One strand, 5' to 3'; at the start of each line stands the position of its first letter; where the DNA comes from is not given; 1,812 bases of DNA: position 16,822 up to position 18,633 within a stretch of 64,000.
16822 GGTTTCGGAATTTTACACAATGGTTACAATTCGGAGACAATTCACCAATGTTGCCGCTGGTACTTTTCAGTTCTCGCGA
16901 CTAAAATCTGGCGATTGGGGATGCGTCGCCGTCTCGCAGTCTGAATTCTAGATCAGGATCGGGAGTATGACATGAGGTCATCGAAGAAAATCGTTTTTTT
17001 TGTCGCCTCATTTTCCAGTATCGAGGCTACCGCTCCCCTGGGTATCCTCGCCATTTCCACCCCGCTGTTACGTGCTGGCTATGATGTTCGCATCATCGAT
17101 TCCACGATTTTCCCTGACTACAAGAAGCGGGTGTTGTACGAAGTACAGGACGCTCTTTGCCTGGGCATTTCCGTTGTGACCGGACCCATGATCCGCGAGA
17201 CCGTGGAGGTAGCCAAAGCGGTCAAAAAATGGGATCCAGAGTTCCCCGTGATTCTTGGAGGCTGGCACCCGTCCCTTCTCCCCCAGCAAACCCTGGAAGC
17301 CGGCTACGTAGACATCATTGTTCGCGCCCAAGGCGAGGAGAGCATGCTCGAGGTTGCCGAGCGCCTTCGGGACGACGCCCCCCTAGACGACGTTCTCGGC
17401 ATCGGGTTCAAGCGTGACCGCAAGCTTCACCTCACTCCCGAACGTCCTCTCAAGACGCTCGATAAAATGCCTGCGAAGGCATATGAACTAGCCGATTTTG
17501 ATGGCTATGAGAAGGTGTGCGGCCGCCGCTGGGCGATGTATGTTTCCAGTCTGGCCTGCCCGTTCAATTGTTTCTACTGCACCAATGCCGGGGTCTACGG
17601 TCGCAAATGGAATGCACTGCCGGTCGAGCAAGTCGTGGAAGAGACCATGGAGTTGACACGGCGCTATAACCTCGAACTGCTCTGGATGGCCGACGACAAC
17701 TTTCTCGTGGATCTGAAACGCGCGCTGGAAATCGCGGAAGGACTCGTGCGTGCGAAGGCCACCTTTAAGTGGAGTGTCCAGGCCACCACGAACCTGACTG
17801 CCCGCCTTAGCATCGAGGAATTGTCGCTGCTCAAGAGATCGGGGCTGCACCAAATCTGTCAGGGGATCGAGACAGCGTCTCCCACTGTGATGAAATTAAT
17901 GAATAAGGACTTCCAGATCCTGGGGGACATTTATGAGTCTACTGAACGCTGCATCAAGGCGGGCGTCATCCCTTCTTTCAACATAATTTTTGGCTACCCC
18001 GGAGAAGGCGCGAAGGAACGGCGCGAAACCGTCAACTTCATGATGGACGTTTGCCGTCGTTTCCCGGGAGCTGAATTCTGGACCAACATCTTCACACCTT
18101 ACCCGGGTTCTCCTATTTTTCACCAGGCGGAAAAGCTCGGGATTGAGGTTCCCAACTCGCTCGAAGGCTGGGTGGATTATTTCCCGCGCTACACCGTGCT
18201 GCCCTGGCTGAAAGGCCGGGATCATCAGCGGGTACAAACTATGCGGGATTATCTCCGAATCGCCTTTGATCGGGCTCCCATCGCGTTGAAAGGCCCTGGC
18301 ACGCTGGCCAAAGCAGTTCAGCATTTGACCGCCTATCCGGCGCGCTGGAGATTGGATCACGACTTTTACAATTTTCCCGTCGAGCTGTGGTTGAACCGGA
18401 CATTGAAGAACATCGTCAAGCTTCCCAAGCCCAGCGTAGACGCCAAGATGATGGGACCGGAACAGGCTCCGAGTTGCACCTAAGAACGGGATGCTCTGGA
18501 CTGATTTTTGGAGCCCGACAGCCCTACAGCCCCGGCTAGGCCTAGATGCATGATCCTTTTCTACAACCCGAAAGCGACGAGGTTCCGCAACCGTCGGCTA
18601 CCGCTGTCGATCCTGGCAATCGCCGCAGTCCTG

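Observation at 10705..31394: About 21 kb block of three operons combining five radical SAM enzymes, methyltransferases, HprK-like kinases, an NTP_transf_5 enzyme, GT-C membrane transferases and a PLC-type phosphoesterase: candidate undescribed tailoring system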

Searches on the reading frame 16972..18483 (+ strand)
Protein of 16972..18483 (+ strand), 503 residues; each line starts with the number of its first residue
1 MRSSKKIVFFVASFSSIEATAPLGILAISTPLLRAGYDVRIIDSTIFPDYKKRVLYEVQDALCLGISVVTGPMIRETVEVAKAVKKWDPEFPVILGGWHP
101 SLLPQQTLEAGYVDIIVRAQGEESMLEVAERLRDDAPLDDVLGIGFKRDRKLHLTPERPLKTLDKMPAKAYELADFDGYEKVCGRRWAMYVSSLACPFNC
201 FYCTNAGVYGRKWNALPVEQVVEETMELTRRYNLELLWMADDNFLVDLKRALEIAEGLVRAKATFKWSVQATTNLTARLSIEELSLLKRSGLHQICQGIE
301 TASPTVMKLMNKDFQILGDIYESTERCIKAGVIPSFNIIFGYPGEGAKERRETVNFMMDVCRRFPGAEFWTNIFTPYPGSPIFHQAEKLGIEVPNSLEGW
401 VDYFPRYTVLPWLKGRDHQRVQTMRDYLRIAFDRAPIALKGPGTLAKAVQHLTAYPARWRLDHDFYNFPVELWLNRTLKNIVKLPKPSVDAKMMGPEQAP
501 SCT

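Call 3: search_protein_families(library=pfam, proteins=[window:16972-18483:+], max_evalue=0.01)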
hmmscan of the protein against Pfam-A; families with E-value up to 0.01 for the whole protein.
window:16972-18483:+ (503 aa): 2 families
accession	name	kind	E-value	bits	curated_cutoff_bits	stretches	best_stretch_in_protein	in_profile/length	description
PF04055.27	Radical_SAM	-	2.8e-18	67.1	29.5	1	193-356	4-165/166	Radical SAM superfamily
PF02310.24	B12-binding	-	4.1e-14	52.9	32.1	1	21-128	13-120/121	B12 binding domain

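Call 5: search_protein_families(library=ncbifam, proteins=[window:16972-18483:+], max_evalue=0.001)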
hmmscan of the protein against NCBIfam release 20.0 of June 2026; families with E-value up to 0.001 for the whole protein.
window:16972-18483:+ (503 aa): 19 families
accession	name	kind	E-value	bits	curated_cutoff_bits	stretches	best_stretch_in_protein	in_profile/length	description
TIGR02026.1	BchE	equivalog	1.8e-33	116.2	481.35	1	20-387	20-388/497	magnesium-protoporphyrin IX monomethyl ester anaerobic oxidative cyclase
NF050148.1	rSAM_ApyD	equivalog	1e-31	110.1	750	1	43-386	59-393/645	RiPP biosynthesis radical SAM protein ApyD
TIGR03471.1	HpnJ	equivalog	1.2e-28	100.3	577.6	1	69-391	76-392/472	hopanoid biosynthesis associated radical SAM protein HpnJ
TIGR04072.2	rSAM_ladder_B12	equivalog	9.9e-28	96.9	360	1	72-358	81-347/443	lipid biosynthesis B12-binding/radical SAM protein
TIGR04479.1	bcpD_PhpK_rSAM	subfamily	1.9e-25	89.2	600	1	24-392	74-437/504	PhpK family radical SAM P-methyltransferase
TIGR04013.1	B12_SAM_MJ_1487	hypoth_equivalog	2e-22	79.6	251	2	77-230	56-194/382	TIGR04013 family B12-binding domain/radical SAM domain-containing protein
TIGR04367.1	HpnR_B12_rSAM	equivalog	1.8e-21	76.3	650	1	21-386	21-373/490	hopanoid C-3 methylase HpnR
NF038361.1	rSAM_Sden_1168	equivalog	2.1e-18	66.2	575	1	63-387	143-474/560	Sden_1168 family B12-binding radical SAM P-methyltransferase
TIGR03975.1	rSAM_ocin_1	subfamily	3.6e-18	65.4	281.85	1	79-391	146-459/606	RiPP maturation radical SAM C-methyltransferase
TIGR04014.1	B12_SAM_MJ_0865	equivalog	3.7e-16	58.9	360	2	79-230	59-203/434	methyl-coenzyme M reductase glutamine C-methyltransferase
TIGR04385.1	B12_rSAM_cofa1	equivalog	4.8e-16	59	450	1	16-357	14-361/438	B12 lower ligand biosynthesis radical SAM protein BzaD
NF033712.0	B12_rSAM_KedN5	subfamily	1.2e-15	56.8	700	1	64-346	66-356/624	KedN5 family methylcobalamin-dependent radical SAM C-methyltransferase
NF033070.1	rSAM_AprD4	equivalog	4.4e-13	48.9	500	1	167-386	174-390/456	AprD4 family radical SAM diol-dehydratase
TIGR04190.1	B12_SAM_Ta0216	equivalog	1.2e-11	43.9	500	1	21-205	36-237/554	TIGR04190 family B12-binding domain/radical SAM domain protein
TIGR04295.1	B12_rSAM_oligo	hypoth_equivalog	3e-10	39.4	400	1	72-383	85-381/422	TIGR04295 family B12-binding domain-containing radical SAM protein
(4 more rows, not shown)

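Call 10: find_encoding_contigs(protein=window:16972-18483:+, flank=10000, max_places=6)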
Protein window:16972-18483:+ (503 aa): no gene with exactly this product is on record in the collection.

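Call 11: find_homologous_proteins(query=window:16972-18483:+, max_evalue=1e-10)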
Query window:16972-18483:+ (503 aa): 3235 proteins with E <= 1e-10 among 8000 candidates; the best 120 are listed.
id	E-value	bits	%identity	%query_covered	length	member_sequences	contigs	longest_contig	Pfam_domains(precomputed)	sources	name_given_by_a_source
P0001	0.0e+0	1119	96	100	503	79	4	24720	PF04055.28,PF02310.25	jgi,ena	jgi:anaerobic magnesium-protoporphyrin IX monomethyl ester cyclase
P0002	0.0e+0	1114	95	100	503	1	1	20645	PF04055.28,PF02310.25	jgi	jgi:anaerobic magnesium-protoporphyrin IX monomethyl ester cyclase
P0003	0.0e+0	1112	94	100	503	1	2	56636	PF04055.28,PF02310.25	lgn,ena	-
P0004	0.0e+0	1112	94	100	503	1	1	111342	PF04055.28,PF02310.25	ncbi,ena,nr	ncbi:MAG TPA: radical SAM protein [Terriglobales bacterium]|nr:radical SAM protein [Terriglobales ba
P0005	0.0e+0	1110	94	100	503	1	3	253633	PF04055.28,PF02310.25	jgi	jgi:anaerobic magnesium-protoporphyrin IX monomethyl ester cyclase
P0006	0.0e+0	1110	94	100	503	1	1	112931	PF04055.28,PF02310.25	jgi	-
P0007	0.0e+0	1057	89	100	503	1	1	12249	PF04055.28,PF02310.25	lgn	-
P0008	0.0e+0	1056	88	100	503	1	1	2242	PF04055.28,PF02310.25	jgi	-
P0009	0.0e+0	1056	88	100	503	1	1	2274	PF04055.28,PF02310.25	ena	-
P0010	0.0e+0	1054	88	100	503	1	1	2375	PF04055.28,PF02310.25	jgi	jgi:anaerobic magnesium-protoporphyrin IX monomethyl ester cyclase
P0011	0.0e+0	1051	89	100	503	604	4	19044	PF04055.28,PF02310.25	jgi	jgi:anaerobic magnesium-protoporphyrin IX monomethyl ester cyclase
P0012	0.0e+0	1050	89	100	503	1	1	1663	PF04055.28,PF02310.25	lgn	-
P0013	0.0e+0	1049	88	100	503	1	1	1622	PF04055.28,PF02310.25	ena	-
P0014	0.0e+0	1046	88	100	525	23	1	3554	PF04055.28,PF02310.25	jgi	jgi:radical SAM superfamily enzyme YgiQ (UPF0313 family)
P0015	0.0e+0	1044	89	98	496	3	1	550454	PF04055.28,PF02310.25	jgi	jgi:radical SAM superfamily enzyme YgiQ (UPF0313 family)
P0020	0.0e+0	1027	87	100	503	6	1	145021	PF04055.28,PF02310.25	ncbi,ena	-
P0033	0.0e+0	1013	86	100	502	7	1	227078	PF04055.28,PF02310.25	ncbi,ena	-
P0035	0.0e+0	1013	86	100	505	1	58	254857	PF04055.28,PF02310.25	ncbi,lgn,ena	ncbi:MAG TPA: radical SAM protein [Terriglobales bacterium]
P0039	0.0e+0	1011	86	100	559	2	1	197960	PF04055.28,PF02310.25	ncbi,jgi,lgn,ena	jgi:anaerobic magnesium-protoporphyrin IX monomethyl ester cyclase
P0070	2.1e-296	1001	84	100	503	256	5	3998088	PF04055.28,PF02310.25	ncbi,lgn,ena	ncbi:MAG: radical SAM protein [Terriglobales bacterium]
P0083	1.9e-294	995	83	100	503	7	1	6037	PF04055.28,PF02310.25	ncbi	-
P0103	2.4e-286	968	81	100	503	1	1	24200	PF04055.28,PF02310.25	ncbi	-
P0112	7.0e-284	960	81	99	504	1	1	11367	PF04055.28,PF02310.25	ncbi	-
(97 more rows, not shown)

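Call 12: find_encoding_contigs(protein=P0004, flank=10000, max_places=2)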
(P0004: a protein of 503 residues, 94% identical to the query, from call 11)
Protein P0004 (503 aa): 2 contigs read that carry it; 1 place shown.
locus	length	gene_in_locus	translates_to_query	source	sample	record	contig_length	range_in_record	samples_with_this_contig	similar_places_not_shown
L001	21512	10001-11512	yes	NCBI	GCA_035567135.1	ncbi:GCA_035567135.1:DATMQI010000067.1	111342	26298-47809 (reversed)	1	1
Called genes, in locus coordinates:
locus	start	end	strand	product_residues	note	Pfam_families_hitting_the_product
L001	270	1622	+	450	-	-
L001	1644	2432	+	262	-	PF13442:Cytochrome_CBB3, PF00034:Cytochrom_C, PF13442:Cytochrome_CBB3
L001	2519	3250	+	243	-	PF13620:CarboxypepD_reg, PF13715:CarbopepD_reg_2 (weak), PF14686:fn3_3 (weak)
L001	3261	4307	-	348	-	PF04055:Radical_SAM, PF13186:SPASM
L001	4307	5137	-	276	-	PF13489:Methyltransf_23, PF08241:Methyltransf_11, PF08242:Methyltransf_12, PF13649:Methyltransf_25, PF13847:Methyltransf_31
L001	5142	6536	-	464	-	PF02310:B12-binding, PF04055:Radical_SAM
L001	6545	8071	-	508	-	PF02310:B12-binding (faint), PF04055:Radical_SAM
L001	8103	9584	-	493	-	PF02310:B12-binding, PF04055:Radical_SAM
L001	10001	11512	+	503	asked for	PF02310:B12-binding, PF04055:Radical_SAM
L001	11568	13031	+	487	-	PF02310:B12-binding, PF04055:Radical_SAM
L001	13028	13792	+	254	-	PF13489:Methyltransf_23, PF01209:Ubie_methyltran, PF08003:Methyltransf_9 (weak), PF13847:Methyltransf_31, PF08241:Methyltransf_11, PF08242:Methyltransf_12, PF13649:Methyltransf_25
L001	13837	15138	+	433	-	PF14907:NTP_transf_5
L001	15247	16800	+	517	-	PF01943:Polysacc_synt, PF13440:Polysacc_synt_3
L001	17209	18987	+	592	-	PF02543:Carbam_trans_N, PF16861:Carbam_trans_C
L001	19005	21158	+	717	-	PF09594:GT87, PF07676:PD40 (faint), PF26549:Tricorn_N (weak)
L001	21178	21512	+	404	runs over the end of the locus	PF13472:Lipase_GDSL_2 (weak)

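Call 13: find_encoding_contigs(protein=P0070, flank=10000, max_places=2)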
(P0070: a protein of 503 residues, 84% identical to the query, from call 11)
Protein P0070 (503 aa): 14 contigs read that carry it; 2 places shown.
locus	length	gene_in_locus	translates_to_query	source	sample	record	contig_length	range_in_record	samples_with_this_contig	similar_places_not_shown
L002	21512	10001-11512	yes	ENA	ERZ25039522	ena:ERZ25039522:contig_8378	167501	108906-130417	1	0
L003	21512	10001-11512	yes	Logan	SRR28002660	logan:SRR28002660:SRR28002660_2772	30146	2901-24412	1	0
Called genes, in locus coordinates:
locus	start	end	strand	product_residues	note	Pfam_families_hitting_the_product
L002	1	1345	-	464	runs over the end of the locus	PF02310:B12-binding, PF04055:Radical_SAM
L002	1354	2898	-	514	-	PF02310:B12-binding (faint), PF04055:Radical_SAM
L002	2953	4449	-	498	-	PF02310:B12-binding, PF04055:Radical_SAM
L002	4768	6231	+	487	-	PF02310:B12-binding, PF04055:Radical_SAM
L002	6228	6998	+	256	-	PF13489:Methyltransf_23, PF01209:Ubie_methyltran, PF13847:Methyltransf_31, PF08241:Methyltransf_11, PF08242:Methyltransf_12, PF13649:Methyltransf_25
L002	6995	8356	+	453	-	PF14907:NTP_transf_5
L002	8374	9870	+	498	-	PF13440:Polysacc_synt_3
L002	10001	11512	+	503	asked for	PF02310:B12-binding, PF04055:Radical_SAM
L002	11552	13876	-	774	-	PF09594:GT87, PF07676:PD40 (faint), PF26550:Tricorn_2nd (weak), PF26549:Tricorn_N (weak)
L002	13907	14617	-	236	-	PF04140:ICMT (weak), PF04191:PEMT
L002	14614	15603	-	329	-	-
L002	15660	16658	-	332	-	-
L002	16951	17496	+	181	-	PF02357:NusG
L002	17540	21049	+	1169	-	PF02563:Poly_export, PF10531:SLBB, PF22461:SLBB_2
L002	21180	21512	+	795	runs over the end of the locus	PF01569:PAP2, PF14052:Caps_assemb_Wzi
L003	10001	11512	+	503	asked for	PF02310:B12-binding, PF04055:Radical_SAM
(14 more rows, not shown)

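Call 27: find_related_loci(query=A1, collection=genome_contigs, flank=10000)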
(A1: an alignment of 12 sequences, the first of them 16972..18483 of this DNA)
Query A1 (503 aa) in genome_contigs; peptide patterns used: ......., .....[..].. (x = any residue, [..] = any of these).
544 stretches matched a pattern; 435 encode a relative of the query (tblastn E <= 1e-3); the best 80 are kept; 80 distinct loci.
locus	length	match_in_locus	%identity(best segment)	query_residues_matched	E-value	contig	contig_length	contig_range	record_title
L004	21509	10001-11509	96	1-503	0e+0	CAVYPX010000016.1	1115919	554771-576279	MAG: uncultured Acidobacteriota bacterium isolate MFD09222.bin.1.118 genome assembly, contig: contig_66139, whole genome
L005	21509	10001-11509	94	1-503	0e+0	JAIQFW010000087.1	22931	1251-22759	MAG: Terriglobia bacterium isolate SRVP_32 SRVP18_hole-7m-from-trench_1_20cm_scaffold_1650, whole genome shotgun sequenc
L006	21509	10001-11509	94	1-503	0e+0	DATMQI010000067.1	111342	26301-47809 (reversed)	MAG TPA_asm: Terriglobales bacterium isolate SMAG_U12924 k141_3927609, whole genome shotgun sequence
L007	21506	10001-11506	91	1-502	0e+0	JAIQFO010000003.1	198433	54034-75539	MAG: Terriglobia bacterium isolate SRVP_8 SR-VP_26_10_2019_C_20cm_scaffold_117, whole genome shotgun sequence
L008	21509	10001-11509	89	1-503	0e+0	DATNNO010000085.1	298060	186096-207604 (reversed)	MAG TPA_asm: Terriglobales bacterium isolate SMAG_U11507 k141_817951, whole genome shotgun sequence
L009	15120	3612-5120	88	1-503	0e+0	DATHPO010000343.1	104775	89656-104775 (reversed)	MAG TPA_asm: Terriglobales bacterium isolate SMAG_U12712 k141_973401, whole genome shotgun sequence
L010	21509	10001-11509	87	1-503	0e+0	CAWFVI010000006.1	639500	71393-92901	MAG: uncultured Acidobacteriota bacterium isolate MFD05377.bin.1.8 genome assembly, contig: contig_45432, whole genome s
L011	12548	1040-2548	87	1-503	0e+0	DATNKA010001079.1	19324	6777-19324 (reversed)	MAG TPA_asm: Candidatus Acidiferrales bacterium isolate SMAG_U11413 k141_223424, whole genome shotgun sequence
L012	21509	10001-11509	87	1-503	0e+0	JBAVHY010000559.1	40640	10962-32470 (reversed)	MAG: Candidatus Acidiferrum sp. isolate MFD02551_ilm_asm_bin5 k127_226462, whole genome shotgun sequence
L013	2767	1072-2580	87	1-503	0e+0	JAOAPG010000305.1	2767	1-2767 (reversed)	MAG: Acidobacteriaceae bacterium isolate RYN_8 scaffold_1811115, whole genome shotgun sequence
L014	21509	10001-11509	87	1-503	0e+0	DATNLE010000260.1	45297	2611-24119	MAG TPA_asm: Candidatus Acidiferrales bacterium isolate SMAG_U11443 k141_118122, whole genome shotgun sequence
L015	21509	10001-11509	87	1-503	0e+0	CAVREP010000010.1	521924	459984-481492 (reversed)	MAG: uncultured Acidobacteriota bacterium isolate MFD10071.bin.1.134 genome assembly, contig: contig_24253, whole genome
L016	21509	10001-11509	86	1-503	0e+0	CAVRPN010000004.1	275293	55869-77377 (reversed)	MAG: uncultured Acidobacteriaceae bacterium isolate MFD05377.bin.1.182 genome assembly, contig: contig_33694, whole geno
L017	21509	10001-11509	88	1-503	0e+0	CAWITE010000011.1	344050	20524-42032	MAG: uncultured Acidobacteriota bacterium isolate MFD09222.bin.1.71 genome assembly, contig: contig_37692, whole genome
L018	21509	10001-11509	85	1-503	0e+0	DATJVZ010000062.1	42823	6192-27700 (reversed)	MAG TPA_asm: Terriglobales bacterium isolate SMAG_U15086 k141_2417847, whole genome shotgun sequence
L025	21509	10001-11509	85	1-503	0e+0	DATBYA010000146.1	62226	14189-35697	MAG TPA_asm: Candidatus Sulfotelmatobacter sp. isolate SMAG_U7581 k141_1738650, whole genome shotgun sequence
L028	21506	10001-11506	85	1-502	0e+0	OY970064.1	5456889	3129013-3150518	MAG: uncultured Acidobacteriaceae bacterium isolate MFD06092.bin.c.1 genome assembly, chromosome: 1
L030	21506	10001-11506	85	1-502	0e+0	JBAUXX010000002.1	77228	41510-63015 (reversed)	MAG: Candidatus Sulfotelmatobacter sp. isolate MFD10074_ilm_asm_bin4 k127_134398, whole genome shotgun sequence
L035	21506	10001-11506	85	1-502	0e+0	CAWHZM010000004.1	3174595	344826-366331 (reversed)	MAG: uncultured Acidobacteriaceae bacterium isolate MFD04434.bin.1.49 genome assembly, contig: contig_758, whole genome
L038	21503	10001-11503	85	1-501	0e+0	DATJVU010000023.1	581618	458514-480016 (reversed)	MAG TPA_asm: Candidatus Solibacter sp. isolate SMAG_U15081 k141_4617438, whole genome shotgun sequence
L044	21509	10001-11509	84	1-503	0e+0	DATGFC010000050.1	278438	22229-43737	MAG TPA_asm: Candidatus Sulfotelmatobacter sp. isolate SMAG_U9718 k141_950228, whole genome shotgun sequence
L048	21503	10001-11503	85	1-501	0e+0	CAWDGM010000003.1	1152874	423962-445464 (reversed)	MAG: uncultured Acidobacteriota bacterium isolate MFD06298.bin.1.216 genome assembly, contig: contig_17112, whole genome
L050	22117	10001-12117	85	1-503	0e+0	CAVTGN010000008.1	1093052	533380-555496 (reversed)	MAG: Terriglobia bacterium isolate MFD06526.bin.2.110 genome assembly, contig: contig_3542, whole genome shotgun sequenc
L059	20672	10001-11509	84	1-503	0e+0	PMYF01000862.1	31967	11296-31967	MAG: Acidobacteria bacterium isolate fen_180 73.20110800_E2D.41_contig_3438, whole genome shotgun sequence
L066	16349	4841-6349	83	1-503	0e+0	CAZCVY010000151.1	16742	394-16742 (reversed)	MAG TPA_asm: uncultured Acidobacteriota bacterium isolate binchicken_co3_110 genome assembly, contig: NODE_11092_length_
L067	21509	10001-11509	83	1-503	0e+0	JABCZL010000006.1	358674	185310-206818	MAG: Acidobacteria bacterium isolate Inc-BW-C-12-M_MAG51 Ga0210394_10000024, whole genome shotgun sequence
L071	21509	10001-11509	83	1-502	0e+0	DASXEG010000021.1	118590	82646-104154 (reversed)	MAG TPA_asm: Candidatus Sulfotelmatobacter sp. isolate SMAG_U5106 k141_2733278, whole genome shotgun sequence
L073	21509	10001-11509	84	1-503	0e+0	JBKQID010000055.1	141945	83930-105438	MAG: Candidatus Sulfotelmatobacter sp. isolate BAr1A1B1C__bin_42 BAr1A1B1C_000000333979, whole genome shotgun sequence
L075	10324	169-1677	81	1-503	0e+0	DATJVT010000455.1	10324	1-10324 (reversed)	MAG TPA_asm: Terriglobia bacterium isolate SMAG_U15080 k141_915020, whole genome shotgun sequence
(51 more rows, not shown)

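Call 49: search_solved_structures(query=window:16972-18483:+, max_evalue=0.001)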
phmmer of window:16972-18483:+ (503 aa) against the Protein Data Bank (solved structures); distinct sequences matched with E-value up to 0.001: 5.
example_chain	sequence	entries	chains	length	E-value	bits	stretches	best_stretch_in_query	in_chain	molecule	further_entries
7kdx_A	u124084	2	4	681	1.1e-12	50.5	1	74-358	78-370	Methyltransferase TokK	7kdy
6fd2_B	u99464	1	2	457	3.1e-10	42.4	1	190-384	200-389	Putative apramycin biosynthetic oxidoreductase 4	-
9ccb_A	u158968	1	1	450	6.2e-10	41.4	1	99-386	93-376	Radical SAM core domain-containing protein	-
5ul2_A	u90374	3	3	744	1.1e-05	27.4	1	82-272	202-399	OxsB protein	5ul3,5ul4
9n1b_A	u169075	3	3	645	1.4e-05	27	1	89-352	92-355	Radical SAM protein | Radical SAM enzyme CysS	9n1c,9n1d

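Call 52: search_solved_structures(query=L001:3261-4307:-, max_evalue=0.001)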
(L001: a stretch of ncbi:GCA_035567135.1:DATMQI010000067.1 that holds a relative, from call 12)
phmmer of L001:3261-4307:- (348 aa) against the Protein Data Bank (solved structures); distinct sequences matched with E-value up to 0.001: 4.
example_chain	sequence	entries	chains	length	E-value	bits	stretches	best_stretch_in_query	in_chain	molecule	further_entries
7vob_C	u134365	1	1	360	3.6e-14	55.8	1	35-179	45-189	Cytosylglucuronate decarboxylase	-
7voc_C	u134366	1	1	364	3.7e-14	55.7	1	35-179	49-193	Cytosylglucuronate decarboxylase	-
7wzv_A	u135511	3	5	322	2.6e-05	26.7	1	17-129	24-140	4Fe-4S cluster-binding domain-containing protein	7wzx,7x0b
6efn_A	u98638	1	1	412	0.00091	21.6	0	32-190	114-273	Sporulation killing factor maturation protein SkfB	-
